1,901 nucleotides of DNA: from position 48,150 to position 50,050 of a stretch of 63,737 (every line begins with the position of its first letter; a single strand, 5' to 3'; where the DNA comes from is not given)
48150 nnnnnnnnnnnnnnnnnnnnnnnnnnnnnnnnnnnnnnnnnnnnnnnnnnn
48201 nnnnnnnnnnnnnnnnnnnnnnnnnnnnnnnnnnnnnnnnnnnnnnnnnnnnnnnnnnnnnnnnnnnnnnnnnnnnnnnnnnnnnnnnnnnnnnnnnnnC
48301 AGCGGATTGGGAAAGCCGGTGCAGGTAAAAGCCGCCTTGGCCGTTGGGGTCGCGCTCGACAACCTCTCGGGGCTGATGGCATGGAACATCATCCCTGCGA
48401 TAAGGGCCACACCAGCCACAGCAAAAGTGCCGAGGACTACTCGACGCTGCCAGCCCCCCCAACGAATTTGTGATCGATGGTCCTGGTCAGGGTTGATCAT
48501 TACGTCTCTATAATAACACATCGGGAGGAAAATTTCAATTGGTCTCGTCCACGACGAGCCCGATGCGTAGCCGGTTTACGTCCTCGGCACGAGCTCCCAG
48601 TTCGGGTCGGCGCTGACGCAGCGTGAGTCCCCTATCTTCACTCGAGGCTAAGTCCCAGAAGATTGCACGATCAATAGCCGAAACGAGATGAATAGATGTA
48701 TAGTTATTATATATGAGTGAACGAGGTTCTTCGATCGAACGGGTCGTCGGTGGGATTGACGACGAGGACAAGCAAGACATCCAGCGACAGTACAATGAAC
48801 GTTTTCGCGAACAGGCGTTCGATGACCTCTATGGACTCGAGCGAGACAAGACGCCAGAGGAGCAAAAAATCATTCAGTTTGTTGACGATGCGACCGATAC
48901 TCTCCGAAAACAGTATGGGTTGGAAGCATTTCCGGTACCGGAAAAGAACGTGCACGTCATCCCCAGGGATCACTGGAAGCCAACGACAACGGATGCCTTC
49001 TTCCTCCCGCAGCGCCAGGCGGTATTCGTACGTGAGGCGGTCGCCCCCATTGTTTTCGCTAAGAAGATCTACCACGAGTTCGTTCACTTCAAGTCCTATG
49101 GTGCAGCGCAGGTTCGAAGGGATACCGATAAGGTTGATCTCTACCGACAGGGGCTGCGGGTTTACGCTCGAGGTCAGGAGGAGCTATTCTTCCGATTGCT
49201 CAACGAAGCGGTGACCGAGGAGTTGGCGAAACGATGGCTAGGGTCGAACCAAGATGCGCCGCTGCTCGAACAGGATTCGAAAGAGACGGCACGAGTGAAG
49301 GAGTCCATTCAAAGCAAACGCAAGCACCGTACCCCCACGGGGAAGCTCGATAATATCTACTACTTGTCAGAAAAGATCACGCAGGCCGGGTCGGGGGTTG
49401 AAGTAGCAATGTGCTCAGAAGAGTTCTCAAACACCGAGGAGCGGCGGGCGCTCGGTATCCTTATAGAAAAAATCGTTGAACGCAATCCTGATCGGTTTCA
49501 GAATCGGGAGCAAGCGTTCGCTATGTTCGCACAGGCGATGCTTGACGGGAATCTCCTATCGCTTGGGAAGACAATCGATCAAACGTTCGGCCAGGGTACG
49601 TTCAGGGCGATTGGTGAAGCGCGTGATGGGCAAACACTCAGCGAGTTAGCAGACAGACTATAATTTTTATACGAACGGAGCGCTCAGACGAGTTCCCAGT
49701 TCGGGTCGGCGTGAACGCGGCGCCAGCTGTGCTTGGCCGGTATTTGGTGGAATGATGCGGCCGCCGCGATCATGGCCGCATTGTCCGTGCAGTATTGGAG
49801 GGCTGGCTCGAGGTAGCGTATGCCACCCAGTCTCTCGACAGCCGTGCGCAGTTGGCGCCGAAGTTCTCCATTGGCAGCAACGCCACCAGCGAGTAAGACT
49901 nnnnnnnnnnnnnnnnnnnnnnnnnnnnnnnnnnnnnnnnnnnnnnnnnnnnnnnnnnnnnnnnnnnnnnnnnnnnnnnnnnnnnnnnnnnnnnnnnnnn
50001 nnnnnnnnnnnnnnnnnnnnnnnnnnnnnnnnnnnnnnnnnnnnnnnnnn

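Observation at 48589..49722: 1.1-kb low-G+C cassette bounded by duplicated tsaD 3' ends (att-like direct repeats)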

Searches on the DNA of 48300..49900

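Call 25: search_rna_families(source=window, start=48300, end=49900, threshold=evalue, max_evalue=5)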
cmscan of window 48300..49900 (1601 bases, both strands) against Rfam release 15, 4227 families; matches with E-value up to 5: 0.
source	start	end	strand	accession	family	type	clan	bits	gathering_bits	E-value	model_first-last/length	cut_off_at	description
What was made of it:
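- Tried and rejected: Rfam gave nothing at E <= 5 (call 25).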
